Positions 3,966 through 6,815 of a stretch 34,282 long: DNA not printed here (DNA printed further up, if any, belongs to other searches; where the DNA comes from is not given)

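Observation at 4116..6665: Hsp70 with intact ATPase motifs but the allosteric interdomain linker replaced by a ~115-aa insert, plus a ~240-aa C-terminal extension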

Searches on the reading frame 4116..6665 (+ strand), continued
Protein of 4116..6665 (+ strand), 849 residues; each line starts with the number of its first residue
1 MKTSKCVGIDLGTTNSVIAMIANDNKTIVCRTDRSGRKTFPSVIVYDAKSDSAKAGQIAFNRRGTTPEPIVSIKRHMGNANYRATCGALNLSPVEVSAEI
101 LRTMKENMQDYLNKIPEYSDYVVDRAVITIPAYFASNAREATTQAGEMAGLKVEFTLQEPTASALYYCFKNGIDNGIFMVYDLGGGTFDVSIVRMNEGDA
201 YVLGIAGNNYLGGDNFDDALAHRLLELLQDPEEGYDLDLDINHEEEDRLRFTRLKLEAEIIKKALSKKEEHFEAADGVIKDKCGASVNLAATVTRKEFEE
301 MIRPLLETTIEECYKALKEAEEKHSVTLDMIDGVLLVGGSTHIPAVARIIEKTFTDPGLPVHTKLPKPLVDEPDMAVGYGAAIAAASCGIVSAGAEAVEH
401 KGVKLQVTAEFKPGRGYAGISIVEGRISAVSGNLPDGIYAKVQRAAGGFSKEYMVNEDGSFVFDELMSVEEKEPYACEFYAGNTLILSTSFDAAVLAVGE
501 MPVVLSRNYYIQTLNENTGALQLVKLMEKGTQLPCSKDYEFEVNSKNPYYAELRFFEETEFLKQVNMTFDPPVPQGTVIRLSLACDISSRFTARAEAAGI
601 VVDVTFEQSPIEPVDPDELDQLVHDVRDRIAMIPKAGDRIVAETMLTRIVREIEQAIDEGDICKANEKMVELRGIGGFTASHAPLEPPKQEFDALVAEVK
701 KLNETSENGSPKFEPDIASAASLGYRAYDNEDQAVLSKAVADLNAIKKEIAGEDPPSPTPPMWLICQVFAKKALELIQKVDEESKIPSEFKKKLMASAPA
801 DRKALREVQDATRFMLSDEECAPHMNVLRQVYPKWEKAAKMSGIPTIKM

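Call 34: fold_search(model_id=the predicted structure, library=pdb)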
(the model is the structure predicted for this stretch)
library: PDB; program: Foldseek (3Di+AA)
matches with E <= 10: 1350; with E <= 0.001: 363
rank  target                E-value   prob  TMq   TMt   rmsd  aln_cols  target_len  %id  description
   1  9a5j_A                3.7e-39  1.00  0.51  0.70  10.2       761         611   24  Integrative model of DNAK-GUDB by crosslinking MS and deep learning (released 2024-09-18)
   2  2v7y                  2.2e-36  1.00  0.38  0.63  26.4       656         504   27  Crystal structure of the molecular chaperone DnaK from Geobacillus kaustophilus HTA426 in post-ATP hydrolysis state (released 2008-04-08)
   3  7krt_A                2.1e-35  1.00  0.50  0.70  33.0       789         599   22  Restraining state of a truncated Hsp70 DnaK (released 2021-09-15)
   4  7ko2_B                5.7e-35  1.00  0.50  0.69  33.3       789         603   22  Restraining state of near full-length Hsp70 DnaK (released 2021-09-15)
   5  4b9q_A                8.8e-35  1.00  0.50  0.69  33.4       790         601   22  Open conformation of ATP-bound Hsp70 homolog DnaK (released 2012-11-14)
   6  5obu                  8.8e-35  1.00  0.39  0.62  25.4       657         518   25  Mycoplasma genitalium DnaK deletion mutant lacking SBDalpha in complex with AMPPNP. (released 2018-05-09)
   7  4b9q_B                2.3e-34  1.00  0.50  0.69  33.4       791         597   21  Open conformation of ATP-bound Hsp70 homolog DnaK (released 2012-11-14)
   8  7ko2_D                2.4e-34  1.00  0.50  0.69  33.2       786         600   22  Restraining state of near full-length Hsp70 DnaK (released 2021-09-15)
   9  4jn4_A                3.0e-34  1.00  0.50  0.69  33.2       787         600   22  Allosteric opening of the polypeptide-binding site when an Hsp70 binds ATP (released 2013-05-29)
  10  7kzu                  1.0e-33  1.00  0.49  0.76  11.3       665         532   24  Quasi-intermediate state (Q) of a truncated Hsp70 DnaK fused with a substrate peptide (released 2021-05-12)
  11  4b9q_D                1.0e-33  1.00  0.49  0.68  33.3       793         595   22  Open conformation of ATP-bound Hsp70 homolog DnaK (released 2012-11-14)
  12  4b9q_C                1.2e-33  1.00  0.49  0.68  33.3       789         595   22  Open conformation of ATP-bound Hsp70 homolog DnaK (released 2012-11-14)
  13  5obv                  2.7e-33  1.00  0.39  0.61  25.2       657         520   25  Mycoplasma genitalium DnaK deletion mutant lacking SBDalpha in complex with ADP and Pi. (released 2018-05-09)
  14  6asy_A                3.0e-33  1.00  0.48  0.67  32.9       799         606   20  BiP-ATP2 (released 2017-12-06)
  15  4ani_C                3.3e-33  1.00  0.36  0.57  27.9       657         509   27  Structural basis for the intermolecular communication between DnaK and GrpE in the DnaK chaperone system from Geobacil (released 2012-05-23)
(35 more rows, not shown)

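Call 70: search_solved_structures(query=L003:396-3338:+, max_evalue=1e-10, show_alignments=1)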
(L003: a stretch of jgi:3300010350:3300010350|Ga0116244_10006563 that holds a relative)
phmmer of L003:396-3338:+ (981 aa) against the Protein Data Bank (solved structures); distinct sequences matched with E-value up to 1e-10: 48.
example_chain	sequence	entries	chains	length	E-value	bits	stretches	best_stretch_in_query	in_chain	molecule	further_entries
1qvr_A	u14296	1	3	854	1.6e-53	185.4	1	576-836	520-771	ClpB protein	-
3j3t_A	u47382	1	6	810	7.5e-53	183.1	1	567-842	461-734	Negative regulator of genetic competence ClpC/MecB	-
7abr_A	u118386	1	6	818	5e-52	180.4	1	567-842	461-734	Negative regulator of genetic competence ClpC/MecB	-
3j3r_A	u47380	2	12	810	5e-52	180.4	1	567-842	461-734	Negative regulator of genetic competence ClpC/MecB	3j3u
3j3s_A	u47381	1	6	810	1.1e-51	179.3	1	567-842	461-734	Negative regulator of genetic competence ClpC/MecB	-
6em8_A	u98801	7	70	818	1.5e-50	175.5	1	574-852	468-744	ATP-dependent Clp protease ATP-binding subunit ClpC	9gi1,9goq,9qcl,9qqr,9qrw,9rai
6em9_A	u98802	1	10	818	1.5e-50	175.5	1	574-852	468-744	ATP-dependent Clp protease ATP-binding subunit ClpC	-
6dju_A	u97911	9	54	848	4.6e-50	173.9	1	579-770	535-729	Chaperone protein ClpB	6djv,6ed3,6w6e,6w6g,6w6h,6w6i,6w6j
29hb_b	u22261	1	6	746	6.1e-50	173.5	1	566-836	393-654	ATP-dependent Clp protease, ATP-binding subunit ClpE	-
5vjh_A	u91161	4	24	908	2.2e-48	168.3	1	550-835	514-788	Heat shock protein 104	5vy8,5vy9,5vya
5kne_A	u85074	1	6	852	2.3e-48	168.3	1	550-834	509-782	Heat shock protein 104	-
6n8t_A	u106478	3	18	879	2.6e-48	168.1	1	550-834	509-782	Heat shock protein 104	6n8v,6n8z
9if4_A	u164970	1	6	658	1.7e-47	165.4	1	578-866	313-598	ATP-dependent Clp protease ATP-binding subunit ClpC1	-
9ip0_A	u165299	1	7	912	2.6e-47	164.8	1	579-843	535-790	Chaperone protein ClpB1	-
6ahf_A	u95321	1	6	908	2.9e-47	164.6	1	550-835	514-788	Heat shock protein 104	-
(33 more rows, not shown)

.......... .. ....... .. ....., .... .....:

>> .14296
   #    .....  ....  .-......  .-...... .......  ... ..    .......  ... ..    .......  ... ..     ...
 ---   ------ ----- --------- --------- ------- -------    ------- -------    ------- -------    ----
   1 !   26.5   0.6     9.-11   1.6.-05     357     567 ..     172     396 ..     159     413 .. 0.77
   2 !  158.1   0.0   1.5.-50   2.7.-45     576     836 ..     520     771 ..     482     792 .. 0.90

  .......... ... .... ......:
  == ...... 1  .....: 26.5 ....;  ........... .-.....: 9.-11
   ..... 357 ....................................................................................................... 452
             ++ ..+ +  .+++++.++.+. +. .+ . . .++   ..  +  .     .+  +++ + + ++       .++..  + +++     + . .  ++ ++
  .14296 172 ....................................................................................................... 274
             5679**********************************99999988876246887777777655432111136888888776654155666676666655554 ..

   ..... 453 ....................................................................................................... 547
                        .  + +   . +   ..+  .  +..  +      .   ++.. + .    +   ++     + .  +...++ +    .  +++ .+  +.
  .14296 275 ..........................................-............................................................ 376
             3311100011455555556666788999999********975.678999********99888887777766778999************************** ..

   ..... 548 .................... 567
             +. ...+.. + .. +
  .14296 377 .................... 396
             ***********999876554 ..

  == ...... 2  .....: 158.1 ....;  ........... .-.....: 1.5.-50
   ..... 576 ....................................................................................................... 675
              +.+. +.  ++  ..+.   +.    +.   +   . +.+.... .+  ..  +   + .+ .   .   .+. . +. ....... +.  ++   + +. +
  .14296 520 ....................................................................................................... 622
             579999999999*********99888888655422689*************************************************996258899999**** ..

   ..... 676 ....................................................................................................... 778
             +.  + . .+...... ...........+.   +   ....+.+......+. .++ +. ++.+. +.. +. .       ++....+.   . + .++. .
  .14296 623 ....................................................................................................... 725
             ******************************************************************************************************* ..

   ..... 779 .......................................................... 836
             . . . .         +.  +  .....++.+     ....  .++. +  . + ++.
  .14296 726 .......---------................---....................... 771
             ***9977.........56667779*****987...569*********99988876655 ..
